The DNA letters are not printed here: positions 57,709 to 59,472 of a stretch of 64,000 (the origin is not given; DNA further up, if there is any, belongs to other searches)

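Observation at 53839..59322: Block of four uncharacterised nuclease-like genes (DUF4238, DUF559-like, DUF262-DUF1524, DUF2779) upstream of the R-M module: candidate defence island or novel system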

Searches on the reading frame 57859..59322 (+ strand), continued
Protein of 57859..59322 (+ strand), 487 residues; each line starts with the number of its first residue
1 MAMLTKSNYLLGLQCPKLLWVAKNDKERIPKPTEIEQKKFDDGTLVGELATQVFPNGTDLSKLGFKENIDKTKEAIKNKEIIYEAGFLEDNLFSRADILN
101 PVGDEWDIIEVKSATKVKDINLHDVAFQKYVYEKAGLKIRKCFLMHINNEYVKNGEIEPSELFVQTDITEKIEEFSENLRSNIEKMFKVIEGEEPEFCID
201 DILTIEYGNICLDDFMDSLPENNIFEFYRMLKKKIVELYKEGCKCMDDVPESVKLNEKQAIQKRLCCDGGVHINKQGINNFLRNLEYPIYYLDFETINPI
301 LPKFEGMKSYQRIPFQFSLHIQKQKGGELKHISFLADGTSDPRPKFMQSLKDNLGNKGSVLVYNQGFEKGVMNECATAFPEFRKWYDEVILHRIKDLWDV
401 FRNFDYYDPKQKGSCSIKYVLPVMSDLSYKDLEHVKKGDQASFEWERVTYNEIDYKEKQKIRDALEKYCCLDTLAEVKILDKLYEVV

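Call 80: search_protein_families(library=pfam, proteins=[L003:6668-7153:+, L003:7153-7404:+, L003:12124-13116:-, L016:7021-7623:+, L016:7623-9992:+, L016:11498-11869:+, L016:11872-13791:+], max_evalue=0.001)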
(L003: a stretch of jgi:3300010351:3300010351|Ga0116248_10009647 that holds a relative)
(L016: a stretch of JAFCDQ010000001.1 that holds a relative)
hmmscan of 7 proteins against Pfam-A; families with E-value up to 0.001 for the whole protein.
L003:6668-7153:+ (162 aa): 0 families

L003:7153-7404:+ (84 aa): 0 families

L003:12124-13116:- (330 aa): 1 family
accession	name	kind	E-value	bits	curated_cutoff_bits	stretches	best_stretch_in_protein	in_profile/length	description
PF09491.16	RE_AlwI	-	3e-56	191.7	23.1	1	1-274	162-441/441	AlwI restriction endonuclease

L016:7021-7623:+ (201 aa): 9 families
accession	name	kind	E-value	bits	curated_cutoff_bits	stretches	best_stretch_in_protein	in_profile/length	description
PF19810.5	HFX_2341_N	-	8.8e-10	39.5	30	1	8-124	4-118/120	HFX_2341-like, N-terminal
PF23400.1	CARF_Card1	-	2.2e-07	31.4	24.6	1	26-133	26-131/146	Card1 CARF domain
PF22662.2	Csa3_N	-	4.4e-07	30.4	27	1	21-111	20-111/120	Csa3 CRISPR-associated Rossmann-like domain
PF25212.1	HVO_A0114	-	0.0001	22.5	27.6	1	136-188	18-70/84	HVO_A0114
PF01047.28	MarR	-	0.00017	21.8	24.6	1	138-185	1-48/59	MarR family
PF13412.12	HTH_24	-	0.00035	20.5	21.9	1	156-185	19-48/48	Winged helix-turn-helix DNA-binding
PF25213.1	HVO_A0261_N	-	0.00072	19.8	35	0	141-198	12-69/86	HVO_A0261 N-terminal domain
PF01978.25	TrmB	-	0.0008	19.7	25.6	0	135-189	3-57/68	Sugar-specific transcriptional regulator TrmB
PF12802.13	MarR_2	-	0.00083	19.9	27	0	137-185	2-51/61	MarR family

L016:7623-9992:+ (790 aa): 3 families
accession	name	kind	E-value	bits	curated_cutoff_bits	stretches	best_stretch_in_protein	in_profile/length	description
PF03235.19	GmrSD_N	-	5e-40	138.2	33.2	1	16-225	3-198/199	GmrSD restriction endonuclease, N-terminal domain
PF07510.16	GmrSD_C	-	1.4e-19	70.8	23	1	402-542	8-136/138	GmrSD restriction endonucleases, C-terminal domain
PF18899.5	DUF5655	-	1.8e-15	57.3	24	2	689-787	9-108/109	Domain of unknown function (DUF5655)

L016:11498-11869:+ (124 aa): 3 families
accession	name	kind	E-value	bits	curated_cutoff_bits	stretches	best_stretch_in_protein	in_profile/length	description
PF12643.12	MazG-like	-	4.4e-16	59.4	27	1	39-122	3-84/85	MazG-like family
PF01503.22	PRA-PH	-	7.4e-06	26.7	21.3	1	39-98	34-80/86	Phosphoribosyl-ATP pyrophosphohydrolase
PF03819.22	MazG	-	0.00077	20.1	22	0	38-109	9-71/74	MazG nucleotide pyrophosphohydrolase domain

L016:11872-13791:+ (640 aa): 12 families
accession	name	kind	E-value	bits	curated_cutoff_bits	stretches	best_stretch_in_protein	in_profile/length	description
PF09848.15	SLFN-g3_helicase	-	1.1e-90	305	24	1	269-627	2-354/354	Schlafen group 3, DNA/RNA helicase domain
PF04851.21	ResIII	-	1.1e-10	42.1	22.5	1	242-367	2-143/164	Type III restriction enzyme, res subunit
PF13401.12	AAA_22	-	8.9e-07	29.7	27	1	267-364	4-99/130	AAA domain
PF20720.3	nSTAND3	-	1.6e-06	28.4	27.2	1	266-302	15-48/155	Novel STAND NTPase 3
PF13245.12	AAA_19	-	3.1e-06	27.8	25.1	1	265-362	8-103/134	AAA domain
PF00004.35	AAA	-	7.3e-06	26.9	21.2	1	272-367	2-75/131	ATPase family associated with various cellular activities (AAA)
PF25199.1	nSTAND_NTPase5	-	1.3e-05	25.5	34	1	255-314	28-85/145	Novel STAND NTPase 5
PF24883.2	NPHP3_N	-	3.2e-05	24.6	24.8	1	263-308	17-62/164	Nephrocystin 3, N-terminal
PF00270.35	DEAD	-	7.8e-05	22.9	26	0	267-363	13-131/167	DEAD/DEAH box helicase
PF13604.12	AAA_30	-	0.00013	22.2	27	1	266-370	16-109/191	AAA domain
PF10236.15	DAP3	-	0.00051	19.8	23.1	0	255-294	10-48/311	Mitochondrial ribosomal death-associated protein 3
PF01637.24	ATPase_2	-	0.00072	19.9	33.2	0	252-431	4-151/225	ATPase domain predominantly from Archaea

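Call 81: search_protein_families(library=padloc, proteins=[L003:6668-7153:+, L003:7153-7404:+, L003:12124-13116:-, L016:7021-7623:+, L016:7623-9992:+, L016:11498-11869:+, L016:11872-13791:+], max_evalue=0.001)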
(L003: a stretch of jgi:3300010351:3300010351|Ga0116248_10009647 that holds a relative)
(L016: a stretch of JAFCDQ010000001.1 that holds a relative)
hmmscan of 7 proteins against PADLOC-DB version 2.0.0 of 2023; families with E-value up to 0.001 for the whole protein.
L003:6668-7153:+ (162 aa): 0 families

L003:7153-7404:+ (84 aa): 0 families

L003:12124-13116:- (330 aa): 6 families
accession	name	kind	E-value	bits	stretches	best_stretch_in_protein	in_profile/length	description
PDLC03393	REase_II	-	1.7e-76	255.9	1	1-324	282-619/624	Type II nicking endonuclease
PDLC03394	REase_II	-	1.3e-23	81.3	1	107-299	382-570/684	Type II nicking endonuclease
PDLC03507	REase_II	-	2.2e-22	77.4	1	96-276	356-528/542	Type II restriction enzyme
PDLC03463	REase_II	-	3.7e-14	50.3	1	164-330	405-570/570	Type II restriction enzyme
PDLC03557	REase_II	-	2.1e-07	27.7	1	169-251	497-577/648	Type II restriction enzyme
PDLC04098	HerA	-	0.00063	16.4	1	16-118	307-408/686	-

L016:7021-7623:+ (201 aa): 43 families (the best 25 are shown)
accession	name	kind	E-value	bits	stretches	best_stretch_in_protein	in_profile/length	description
PDLC01849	CARF3--CARF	-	1.6e-63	212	1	5-201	2-197/197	-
PDLC01434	CasR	-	6.9e-24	82.8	1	7-197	3-187/191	"CAS-I,CAS-II,CAS-III,CAS-IV,CAS-V,CAS-VI; associated_signaling"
PDLC01044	Csa3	-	1.7e-19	68.5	1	27-198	27-192/194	Type I-A associated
PDLC01268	CasR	-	8.6e-18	62.9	1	9-194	7-178/179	"CAS-I,CAS-II,CAS-III,CAS-IV,CAS-V,CAS-VI; associated_signaling"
PDLC01848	CARF3--CARF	-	1.5e-17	61.9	1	23-198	22-191/197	-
PDLC01867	CARF3--CARF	-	7.3e-16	56.6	1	8-186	5-188/200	-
PDLC01866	CARF3--CARF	-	6e-14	50.5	1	16-198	13-202/207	-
PDLC01879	CARF3--CARF_TM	-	3.1e-13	47.9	1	24-198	39-215/222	-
PDLC01863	CARF3--CARF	-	8.1e-13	46.5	1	49-196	34-177/182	-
PDLC01852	CARF3--CARF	-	1.2e-12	46.2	1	27-189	27-192/208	-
PDLC01860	CARF3--CARF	-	4.3e-11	41.3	1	27-187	27-190/210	-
PDLC01880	CARF4--CARF_PDDEXK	-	1.2e-10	39.3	1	23-137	22-129/364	-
PDLC01865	CARF3--CARF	-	8.1e-09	33.4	1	6-199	2-210/215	-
PDLC01887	CARF4--CARF_PDDEXK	-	4.2e-08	31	1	9-127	4-116/285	-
PDLC01031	Csx1/Csm6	-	4.3e-08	31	1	16-141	14-133/357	CARF+HEPN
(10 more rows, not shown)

L016:7623-9992:+ (790 aa): 30 families (the best 25 are shown)
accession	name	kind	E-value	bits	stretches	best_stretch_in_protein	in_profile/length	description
PDLC04155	HEC-06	-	9.4e-63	210.5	1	12-544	10-553/562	-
PDLC04154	HEC-06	-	1.2e-60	203.8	1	1-551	1-566/569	-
PDLC04157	HEC-06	-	3.5e-59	198.9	1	21-540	20-546/558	-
PDLC02690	Orf5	-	1e-51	174.5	1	16-543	2-523/531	Orf5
PDLC02687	Orf5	-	3.1e-50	169.5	1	10-523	4-536/543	Orf5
PDLC02700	Orf5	-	1.9e-48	163.6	1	21-540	9-546/555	Orf5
PDLC02693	Orf5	-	2.2e-48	163.6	1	17-503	2-506/543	Orf5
PDLC02695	Orf5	-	1e-45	154.3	2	9-352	5-375/601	Orf5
PDLC02686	Orf5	-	2.1e-45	153.3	2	16-293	12-304/566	Orf5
PDLC02691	Orf5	-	6.7e-41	138.5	1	8-542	4-572/579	Orf5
PDLC02701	Orf5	-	1.2e-37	127.7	1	12-549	8-594/596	Orf5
PDLC02692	Orf5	-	1.4e-31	107.9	1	23-269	7-258/558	Orf5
PDLC02792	SspE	-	1.6e-29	100.8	3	3-99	2-116/771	SspE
PDLC04945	PDC-S18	-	9.3e-28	95.4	2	552-668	181-301/302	-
PDLC02694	Orf5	-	1.3e-27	94.7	1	21-526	15-557/574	Orf5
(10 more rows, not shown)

L016:11498-11869:+ (124 aa): 0 families

L016:11872-13791:+ (640 aa): 7 families
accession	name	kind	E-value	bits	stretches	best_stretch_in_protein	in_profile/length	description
PDLC05014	PDC-S41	-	2.5e-24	83.6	2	21-326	14-292/657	-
PDLC02350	AbiO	-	1.9e-12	44.7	1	189-435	131-329/468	AbiO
PDLC02372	Nhi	-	2.6e-12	44.1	1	239-434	178-330/470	-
PDLC04140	mad8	-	3.9e-06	24.6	1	266-375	25-124/314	mads_8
PDLC01439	typeIV_DinG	-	2.2e-05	21.3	0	335-539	167-311/575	CAS-IV-A; associated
PDLC02707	PbeA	-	7.8e-05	19.4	0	265-302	265-302/672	PbeA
PDLC03924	MkoC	-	0.0004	16.6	0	190-295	194-293/1136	-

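Call 88: search_dna_similar(query=window:57859-59322:+, collection=plasmids, mode=protein, max_evalue=1e-10, max_rows=20)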
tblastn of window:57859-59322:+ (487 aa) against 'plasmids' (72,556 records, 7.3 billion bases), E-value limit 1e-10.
Records with a match: 31; places in all: 31; records where one place covers at least 80% of the query: 27.
Best place of each record, by identity: <60% 31.
By first word of the organism name: Aliarcobacter 6; Arcobacter 5; Helicobacter 3; Croceicoccus 3; Salinibacter 2; Burkholderia 2; Selenomonas 1; Planktothrix 1; Hydrogenimonas 1; Rhodoferax 1; and 6 more.
By predicted mobility (MOB-suite, as given by PLSDB): non-mobilizable 26; conjugative 3; mobilizable 2.
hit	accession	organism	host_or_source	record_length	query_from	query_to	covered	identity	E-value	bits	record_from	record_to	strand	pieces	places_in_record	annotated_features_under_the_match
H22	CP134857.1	Arcobacter sp. AZ-2023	food,chicken meat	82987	4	487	99%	38.3%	1e-90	309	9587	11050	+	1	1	DUF2779 domain-containing protein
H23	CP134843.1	Arcobacter sp. AZ-2023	food,chicken meat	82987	4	487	99%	38.3%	1e-90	309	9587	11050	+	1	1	DUF2779 domain-containing protein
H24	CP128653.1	Arcobacter sp. DSM 115960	animal,chicken meat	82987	4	487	99%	38.3%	1e-90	309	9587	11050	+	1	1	DUF2779 domain-containing protein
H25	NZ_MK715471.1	Aliarcobacter cryaerophilus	Greenshell mussel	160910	4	480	98%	37.9%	3e-83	288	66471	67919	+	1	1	DUF2779 domain-containing protein | ATP-binding protein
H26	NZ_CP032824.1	Aliarcobacter cryaerophilus ATCC 43158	bovine,cell culture,Aborted bovine ...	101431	4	483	99%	37.2%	9e-83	286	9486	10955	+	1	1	DUF2779 domain-containing protein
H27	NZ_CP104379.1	Aliarcobacter butzleri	poultry meat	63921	4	487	99%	36.5%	2e-82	286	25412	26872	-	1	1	DUF2779 domain-containing protein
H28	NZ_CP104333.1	Aliarcobacter butzleri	poultry meat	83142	4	487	99%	36.5%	2e-82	286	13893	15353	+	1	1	DUF2779 domain-containing protein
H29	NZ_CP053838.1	Aliarcobacter faecis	Cell culture,Human septic tank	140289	4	480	98%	36.9%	6e-80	278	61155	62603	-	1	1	DUF2779 domain-containing protein | hypothetical protein (x2)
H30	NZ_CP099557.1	Aliarcobacter cryaerophilus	Chicken meat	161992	4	485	99%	36.1%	1e-82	286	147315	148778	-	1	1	DUF2779 domain-containing protein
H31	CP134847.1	Arcobacter sp. AZ-2023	food,chicken meat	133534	1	483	99%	35.3%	6e-79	275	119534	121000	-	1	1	DUF2779 domain-containing protein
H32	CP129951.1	Arcobacter sp. DSM 115972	animal,chicken meat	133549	1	483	99%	35.3%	6e-79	275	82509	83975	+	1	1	DUF2779 domain-containing protein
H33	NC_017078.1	Selenomonas ruminantium subsp. lactilytica TAM6421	-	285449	4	487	99%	34.8%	3e-68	244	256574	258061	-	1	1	DUF2779 domain-containing protein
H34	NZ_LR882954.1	Planktothrix agardhii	-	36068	3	486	99%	34.6%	2e-68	245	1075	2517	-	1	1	DUF2779 domain-containing protein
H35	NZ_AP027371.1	Hydrogenimonas cancrithermarum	-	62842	4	483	99%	34.6%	6e-72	255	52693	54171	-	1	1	DUF2779 domain-containing protein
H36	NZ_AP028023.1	Helicobacter sp. NHP21005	Felis catus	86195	4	483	99%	33.7%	1e-67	242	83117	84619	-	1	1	DUF2779 domain-containing protein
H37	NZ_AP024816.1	Helicobacter sp. NHP19-003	Canis lupus familiaris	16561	3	483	99%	32.3%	4e-64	232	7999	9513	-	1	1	DUF2779 domain-containing protein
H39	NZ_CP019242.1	Rhodoferax antarcticus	Whole organism,environment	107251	1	479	98%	31.7%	3e-58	215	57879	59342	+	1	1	DUF2779 domain-containing protein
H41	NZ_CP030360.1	Salinibacter ruber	-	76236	2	487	100%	30.4%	1e-55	207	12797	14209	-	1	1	DUF2779 domain-containing protein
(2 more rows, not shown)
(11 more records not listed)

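Call 92: get_annotated_region(hit=H22, flank=5000)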
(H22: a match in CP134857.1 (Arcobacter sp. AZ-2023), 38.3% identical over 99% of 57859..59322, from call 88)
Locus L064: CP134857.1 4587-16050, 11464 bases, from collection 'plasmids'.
description: Arcobacter sp. AZ-2023 strain LEO 62 plasmid p82_LEO_62, complete sequence
organism: Arcobacter sp. AZ-2023 (NCBI taxid 3074453)
taxonomy: Bacteria; Campylobacterota; Epsilonproteobacteria; Campylobacterales; Arcobacteraceae; Arcobacter; Arcobacter sp. AZ-2023
host: -; source: food,chicken meat; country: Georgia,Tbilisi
typing (MOB-suite, as given by PLSDB): non-mobilizable
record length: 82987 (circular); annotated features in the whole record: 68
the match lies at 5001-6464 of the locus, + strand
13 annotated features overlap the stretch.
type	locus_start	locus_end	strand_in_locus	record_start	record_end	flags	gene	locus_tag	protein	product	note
CDS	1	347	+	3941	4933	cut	-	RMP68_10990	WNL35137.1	hypothetical protein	-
CDS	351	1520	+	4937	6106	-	-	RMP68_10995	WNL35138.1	VWA-like domain-containing protein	-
CDS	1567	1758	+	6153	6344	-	-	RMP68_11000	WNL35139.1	hypothetical protein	-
CDS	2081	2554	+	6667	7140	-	-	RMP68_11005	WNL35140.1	hypothetical protein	-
CDS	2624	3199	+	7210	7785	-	-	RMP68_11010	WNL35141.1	hypothetical protein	-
CDS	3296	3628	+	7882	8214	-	-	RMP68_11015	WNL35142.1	hypothetical protein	-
CDS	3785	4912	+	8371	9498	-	-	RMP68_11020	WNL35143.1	PD-(D/E)XK nuclease family protein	-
CDS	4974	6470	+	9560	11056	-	-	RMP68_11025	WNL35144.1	DUF2779 domain-containing protein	-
CDS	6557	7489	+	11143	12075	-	-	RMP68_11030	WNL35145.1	5'-nucleotidase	-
CDS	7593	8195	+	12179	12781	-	-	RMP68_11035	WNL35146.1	hypothetical protein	-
CDS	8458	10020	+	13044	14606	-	-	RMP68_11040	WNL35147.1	type I restriction-modification system subunit M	-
CDS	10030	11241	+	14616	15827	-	-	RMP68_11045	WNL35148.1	hypothetical protein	-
CDS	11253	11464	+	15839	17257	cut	-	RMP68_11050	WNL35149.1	DUF2971 domain-containing protein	-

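Call 93: get_annotated_region(hit=H37, flank=5000)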
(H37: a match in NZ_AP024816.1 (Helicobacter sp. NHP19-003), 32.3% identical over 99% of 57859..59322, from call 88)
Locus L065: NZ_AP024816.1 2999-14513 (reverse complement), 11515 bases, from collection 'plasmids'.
description: Helicobacter sp. NHP19-003 plasmid pNHP190003_2, complete sequence
organism: Helicobacter sp. NHP19-003 (NCBI taxid 2849641)
taxonomy: Bacteria; Campylobacterota; Epsilonproteobacteria; Campylobacterales; Helicobacteraceae; Helicobacter; Helicobacter sp. NHP19-003
host: -; source: Canis lupus familiaris; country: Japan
typing (MOB-suite, as given by PLSDB): non-mobilizable
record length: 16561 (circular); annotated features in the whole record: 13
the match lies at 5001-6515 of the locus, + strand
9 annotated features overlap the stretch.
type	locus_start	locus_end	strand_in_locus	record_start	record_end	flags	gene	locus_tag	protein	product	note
CDS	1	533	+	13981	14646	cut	-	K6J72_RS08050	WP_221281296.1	hypothetical protein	-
CDS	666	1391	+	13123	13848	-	-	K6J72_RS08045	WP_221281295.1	hypothetical protein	-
CDS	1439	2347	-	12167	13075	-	-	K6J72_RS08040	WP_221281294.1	hypothetical protein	-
CDS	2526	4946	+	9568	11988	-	-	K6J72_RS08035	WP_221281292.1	AAA family ATPase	-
CDS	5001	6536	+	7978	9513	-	-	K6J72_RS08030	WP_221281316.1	DUF2779 domain-containing protein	-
CDS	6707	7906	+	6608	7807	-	-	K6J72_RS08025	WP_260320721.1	hypothetical protein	-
CDS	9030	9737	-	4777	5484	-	-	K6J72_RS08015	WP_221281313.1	Fic family protein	-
CDS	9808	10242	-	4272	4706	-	-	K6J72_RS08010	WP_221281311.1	type II toxin-antitoxin system death-on-curing family toxin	-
CDS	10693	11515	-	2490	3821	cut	-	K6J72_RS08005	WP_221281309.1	hypothetical protein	-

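Call 109: get_annotated_region(hit=H33, flank=4000)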
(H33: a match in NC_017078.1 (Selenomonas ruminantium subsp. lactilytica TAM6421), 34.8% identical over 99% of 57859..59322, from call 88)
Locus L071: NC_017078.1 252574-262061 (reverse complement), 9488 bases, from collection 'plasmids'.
description: Selenomonas ruminantium subsp. lactilytica TAM6421 plasmid pSRC1, complete sequence
organism: Selenomonas ruminantium subsp. lactilytica TAM6421 (NCBI taxid 927704)
taxonomy: Bacteria; Bacillota; Negativicutes; Selenomonadales; Selenomonadaceae; Selenomonas; Selenomonas ruminantium; Selenomonas ruminantium subsp. lactilytica TAM6421
host: -; source: -; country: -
typing (MOB-suite, as given by PLSDB): non-mobilizable
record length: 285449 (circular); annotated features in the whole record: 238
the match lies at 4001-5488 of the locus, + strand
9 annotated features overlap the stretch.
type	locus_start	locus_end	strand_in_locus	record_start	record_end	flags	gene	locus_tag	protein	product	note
CDS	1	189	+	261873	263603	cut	-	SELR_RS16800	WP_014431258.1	NERD domain-containing protein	-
CDS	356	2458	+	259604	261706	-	-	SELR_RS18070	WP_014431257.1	AAA family ATPase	-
CDS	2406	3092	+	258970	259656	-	-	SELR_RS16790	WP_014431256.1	metallophosphoesterase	-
CDS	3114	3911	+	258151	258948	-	-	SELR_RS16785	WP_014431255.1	hypothetical protein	-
CDS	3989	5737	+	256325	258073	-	-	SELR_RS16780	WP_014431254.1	DUF2779 domain-containing protein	-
CDS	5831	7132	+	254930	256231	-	-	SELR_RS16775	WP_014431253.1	transposase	-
CDS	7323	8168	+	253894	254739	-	-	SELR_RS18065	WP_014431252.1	hypothetical protein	-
CDS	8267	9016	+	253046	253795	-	-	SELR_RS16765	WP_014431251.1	tetratricopeptide repeat protein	-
CDS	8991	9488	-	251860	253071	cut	-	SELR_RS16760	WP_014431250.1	WYL domain-containing protein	-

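Call 110: get_annotated_region(hit=H34, flank=4000)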
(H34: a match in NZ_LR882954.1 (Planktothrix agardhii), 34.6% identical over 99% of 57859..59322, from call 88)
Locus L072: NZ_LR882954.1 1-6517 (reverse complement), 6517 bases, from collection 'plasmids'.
description: Planktothrix agardhii strain No.976 plasmid p2
organism: Planktothrix agardhii (NCBI taxid 1160)
taxonomy: Bacteria; Cyanobacteriota; Cyanophyceae; Oscillatoriales; Microcoleaceae; Planktothrix; Planktothrix agardhii
host: -; source: -; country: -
typing (MOB-suite, as given by PLSDB): non-mobilizable
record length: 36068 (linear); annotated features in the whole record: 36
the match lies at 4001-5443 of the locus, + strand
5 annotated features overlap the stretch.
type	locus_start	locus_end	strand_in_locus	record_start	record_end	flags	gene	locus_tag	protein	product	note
CDS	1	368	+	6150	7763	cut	-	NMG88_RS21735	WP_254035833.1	hypothetical protein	-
CDS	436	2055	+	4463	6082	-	-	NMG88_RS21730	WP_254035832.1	DEAD/DEAH box helicase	-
CDS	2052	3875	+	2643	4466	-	-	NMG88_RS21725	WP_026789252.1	ATP-binding protein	-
CDS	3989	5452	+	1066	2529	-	-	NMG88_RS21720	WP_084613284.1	DUF2779 domain-containing protein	-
CDS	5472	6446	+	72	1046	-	-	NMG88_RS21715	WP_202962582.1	phospholipase D family protein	-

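Call 111: get_annotated_region(hit=H35, flank=4000)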
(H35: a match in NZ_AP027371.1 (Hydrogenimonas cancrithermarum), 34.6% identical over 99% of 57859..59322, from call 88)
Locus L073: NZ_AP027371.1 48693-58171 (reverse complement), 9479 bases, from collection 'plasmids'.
description: Hydrogenimonas cancrithermarum strain ISO32 plasmid pISO32_1, complete sequence
organism: Hydrogenimonas cancrithermarum (NCBI taxid 2993563)
taxonomy: Bacteria; Campylobacterota; Epsilonproteobacteria; Campylobacterales; Hydrogenimonadaceae; Hydrogenimonas; Hydrogenimonas cancrithermarum
host: -; source: -; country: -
typing (MOB-suite, as given by PLSDB): non-mobilizable
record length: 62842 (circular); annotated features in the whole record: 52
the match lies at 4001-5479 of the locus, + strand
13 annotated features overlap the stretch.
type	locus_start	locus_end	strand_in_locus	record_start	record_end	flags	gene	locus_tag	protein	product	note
CDS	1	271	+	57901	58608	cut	-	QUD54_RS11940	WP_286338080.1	HNH endonuclease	-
CDS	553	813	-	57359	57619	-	-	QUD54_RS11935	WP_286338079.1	hypothetical protein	-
CDS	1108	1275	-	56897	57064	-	-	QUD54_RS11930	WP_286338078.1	hypothetical protein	-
CDS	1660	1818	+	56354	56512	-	-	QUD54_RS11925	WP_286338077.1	SEL1-like repeat protein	-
CDS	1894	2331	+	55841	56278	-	-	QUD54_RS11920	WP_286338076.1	hypothetical protein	-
CDS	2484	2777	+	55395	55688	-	-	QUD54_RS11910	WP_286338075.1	hypothetical protein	-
CDS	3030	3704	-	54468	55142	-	-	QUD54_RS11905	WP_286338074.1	hypothetical protein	-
CDS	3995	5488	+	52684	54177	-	-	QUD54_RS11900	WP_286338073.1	DUF2779 domain-containing protein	-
CDS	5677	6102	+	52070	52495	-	-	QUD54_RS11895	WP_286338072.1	hypothetical protein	-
CDS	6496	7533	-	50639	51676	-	-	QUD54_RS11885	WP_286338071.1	tyrosine-type recombinase/integrase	GO:0015074 - DNA integration [Evidence IEA]; GO:0006310 - DNA recombination [Evidence IEA]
CDS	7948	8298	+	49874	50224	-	-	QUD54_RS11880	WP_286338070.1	hypothetical protein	-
CDS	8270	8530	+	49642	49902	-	-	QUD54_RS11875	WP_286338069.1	WGR domain-containing protein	-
CDS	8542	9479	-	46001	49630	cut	-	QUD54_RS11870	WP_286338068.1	AAA family ATPase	GO:0006302 - double-strand break repair [Evidence IEA]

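Call 112: get_annotated_region(hit=H39, flank=4000)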
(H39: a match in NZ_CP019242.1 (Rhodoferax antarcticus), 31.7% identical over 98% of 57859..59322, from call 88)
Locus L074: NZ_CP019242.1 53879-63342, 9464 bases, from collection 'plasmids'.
description: Rhodoferax antarcticus strain DSMZ24876 plasmid unnamed2
organism: Rhodoferax antarcticus (NCBI taxid 81479)
taxonomy: Bacteria; Pseudomonadota; Betaproteobacteria; Burkholderiales; Comamonadaceae; Rhodoferax; Rhodoferax antarcticus
host: -; source: Whole organism,environment; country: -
typing (MOB-suite, as given by PLSDB): mobilizable; relaxase MOBP
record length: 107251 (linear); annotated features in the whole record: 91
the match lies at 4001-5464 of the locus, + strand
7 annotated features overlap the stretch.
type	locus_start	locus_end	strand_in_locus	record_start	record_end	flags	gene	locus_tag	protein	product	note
CDS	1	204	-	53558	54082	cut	-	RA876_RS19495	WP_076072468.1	macro domain-containing protein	-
CDS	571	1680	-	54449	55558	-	-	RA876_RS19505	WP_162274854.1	hypothetical protein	-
CDS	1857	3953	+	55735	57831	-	-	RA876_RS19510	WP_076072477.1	ATP-binding protein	-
CDS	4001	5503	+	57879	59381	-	-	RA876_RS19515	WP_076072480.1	DUF2779 domain-containing protein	-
CDS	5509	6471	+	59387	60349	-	-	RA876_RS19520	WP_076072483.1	WYL domain-containing protein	-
CDS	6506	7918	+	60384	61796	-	-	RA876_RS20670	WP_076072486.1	hypothetical protein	-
CDS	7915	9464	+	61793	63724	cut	-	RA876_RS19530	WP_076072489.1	phospholipase D-like domain-containing protein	-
